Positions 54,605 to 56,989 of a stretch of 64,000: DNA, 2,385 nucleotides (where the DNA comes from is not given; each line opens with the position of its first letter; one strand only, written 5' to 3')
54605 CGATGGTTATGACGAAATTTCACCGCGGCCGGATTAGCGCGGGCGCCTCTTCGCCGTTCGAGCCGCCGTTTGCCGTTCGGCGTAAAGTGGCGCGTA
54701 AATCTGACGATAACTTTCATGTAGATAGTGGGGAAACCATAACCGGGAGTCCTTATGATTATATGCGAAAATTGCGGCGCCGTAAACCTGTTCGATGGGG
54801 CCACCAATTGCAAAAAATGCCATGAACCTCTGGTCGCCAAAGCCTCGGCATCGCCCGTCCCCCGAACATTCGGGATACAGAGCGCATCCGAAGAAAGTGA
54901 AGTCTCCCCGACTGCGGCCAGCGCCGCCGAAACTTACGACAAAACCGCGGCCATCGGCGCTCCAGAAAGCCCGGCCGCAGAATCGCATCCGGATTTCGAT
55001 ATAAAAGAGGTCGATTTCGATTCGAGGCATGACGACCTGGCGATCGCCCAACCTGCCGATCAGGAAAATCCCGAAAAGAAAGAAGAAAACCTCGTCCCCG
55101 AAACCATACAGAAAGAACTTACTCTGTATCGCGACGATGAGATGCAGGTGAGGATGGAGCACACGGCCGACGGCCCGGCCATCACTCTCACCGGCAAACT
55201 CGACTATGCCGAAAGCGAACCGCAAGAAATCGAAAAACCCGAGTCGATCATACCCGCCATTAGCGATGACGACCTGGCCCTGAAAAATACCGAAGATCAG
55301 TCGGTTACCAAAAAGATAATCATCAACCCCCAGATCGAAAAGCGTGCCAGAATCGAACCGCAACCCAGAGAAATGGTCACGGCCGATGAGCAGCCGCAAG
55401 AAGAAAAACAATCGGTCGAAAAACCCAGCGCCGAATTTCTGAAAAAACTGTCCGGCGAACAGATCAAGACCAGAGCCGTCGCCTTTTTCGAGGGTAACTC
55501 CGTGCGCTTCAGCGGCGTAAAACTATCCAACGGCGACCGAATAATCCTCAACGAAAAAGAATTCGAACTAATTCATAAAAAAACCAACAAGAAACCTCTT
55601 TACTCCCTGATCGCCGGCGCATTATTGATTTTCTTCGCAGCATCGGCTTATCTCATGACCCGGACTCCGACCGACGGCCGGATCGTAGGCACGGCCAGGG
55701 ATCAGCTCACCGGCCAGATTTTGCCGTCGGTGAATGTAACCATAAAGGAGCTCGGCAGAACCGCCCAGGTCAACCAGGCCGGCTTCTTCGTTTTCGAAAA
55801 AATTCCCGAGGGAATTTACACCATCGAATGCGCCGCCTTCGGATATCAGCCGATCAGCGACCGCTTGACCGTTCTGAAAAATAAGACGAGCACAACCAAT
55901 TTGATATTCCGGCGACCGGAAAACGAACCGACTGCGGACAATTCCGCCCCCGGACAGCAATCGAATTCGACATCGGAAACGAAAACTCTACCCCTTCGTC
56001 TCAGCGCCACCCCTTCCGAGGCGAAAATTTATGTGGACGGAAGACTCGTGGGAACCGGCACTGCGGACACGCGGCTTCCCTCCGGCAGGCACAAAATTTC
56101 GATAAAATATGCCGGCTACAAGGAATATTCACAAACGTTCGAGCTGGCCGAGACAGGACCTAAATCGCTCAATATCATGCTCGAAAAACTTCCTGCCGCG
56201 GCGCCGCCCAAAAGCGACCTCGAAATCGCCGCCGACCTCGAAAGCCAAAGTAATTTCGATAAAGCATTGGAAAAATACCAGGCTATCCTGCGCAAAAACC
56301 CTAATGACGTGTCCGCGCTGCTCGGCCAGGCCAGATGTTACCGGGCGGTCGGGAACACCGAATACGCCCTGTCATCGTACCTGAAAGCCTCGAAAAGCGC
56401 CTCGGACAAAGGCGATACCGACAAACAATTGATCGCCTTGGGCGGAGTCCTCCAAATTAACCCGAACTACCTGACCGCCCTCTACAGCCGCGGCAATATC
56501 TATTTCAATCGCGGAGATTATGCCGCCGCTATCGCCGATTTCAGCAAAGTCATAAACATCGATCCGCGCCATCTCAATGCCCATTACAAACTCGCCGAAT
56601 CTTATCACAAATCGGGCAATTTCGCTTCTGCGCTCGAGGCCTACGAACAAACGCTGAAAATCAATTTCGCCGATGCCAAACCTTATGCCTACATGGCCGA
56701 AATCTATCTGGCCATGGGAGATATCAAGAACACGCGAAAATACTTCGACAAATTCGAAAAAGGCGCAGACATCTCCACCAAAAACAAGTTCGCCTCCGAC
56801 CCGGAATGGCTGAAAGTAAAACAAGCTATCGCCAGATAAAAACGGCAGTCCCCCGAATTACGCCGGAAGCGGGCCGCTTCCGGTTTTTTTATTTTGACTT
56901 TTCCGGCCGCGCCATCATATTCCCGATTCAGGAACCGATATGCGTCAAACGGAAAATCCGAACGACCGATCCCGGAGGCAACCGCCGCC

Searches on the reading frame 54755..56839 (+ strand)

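Call 18: search_protein_families(library=pfam, proteins=[window:54755-56839:+], max_evalue=0.00001)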
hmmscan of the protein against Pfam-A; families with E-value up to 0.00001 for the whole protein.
window:54755-56839:+ (694 aa): 18 families
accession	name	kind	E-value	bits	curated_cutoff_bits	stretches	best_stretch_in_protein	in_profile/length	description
PF00515.34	TPR_1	-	4.7e-20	71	27.8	1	575-606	3-34/34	Tetratricopeptide repeat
PF07719.23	TPR_2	-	6.2e-20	70.1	27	1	575-606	3-34/34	Tetratricopeptide repeat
PF13431.12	TPR_17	-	2.7e-15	55.7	24.4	0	508-539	2-33/34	Tetratricopeptide repeat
PF14559.12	TPR_19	-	2.8e-15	56.8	25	1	586-645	4-63/68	Tetratricopeptide repeat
PF13414.12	TPR_11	-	3.7e-15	55.8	26.8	1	580-621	1-42/42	TPR repeat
PF13424.12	TPR_12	-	3.9e-15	56.2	30.1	1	573-636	3-74/77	Tetratricopeptide repeat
PF13432.12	TPR_16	-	5.8e-15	55.8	32.7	2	577-634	1-58/65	Tetratricopeptide repeat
PF13715.12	CarbopepD_reg_2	-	1.4e-14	54.3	32.2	1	311-384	2-75/88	CarboxypepD_reg-like domain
PF13620.12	CarboxypepD_reg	-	2.4e-14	53.9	32.3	1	310-383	2-79/82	Carboxypeptidase regulatory-like domain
PF13174.12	TPR_6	-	1.4e-13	51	26.3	0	575-604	2-31/33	Tetratricopeptide repeat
PF13181.12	TPR_8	-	6.4e-13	48.2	25.7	0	574-606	2-34/34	Tetratricopeptide repeat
PF13428.12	TPR_14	-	1.4e-12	47.4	23.5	0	575-615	3-43/44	Tetratricopeptide repeat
PF08308.17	PEGA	-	4.4e-11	43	20.8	1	414-478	4-69/71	PEGA domain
PF13371.12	TPR_9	-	1.7e-10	41.2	35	0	552-605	8-61/73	Tetratricopeptide repeat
PF13176.12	TPR_7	-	2.1e-09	37.2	27.9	0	609-635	1-27/36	Tetratricopeptide repeat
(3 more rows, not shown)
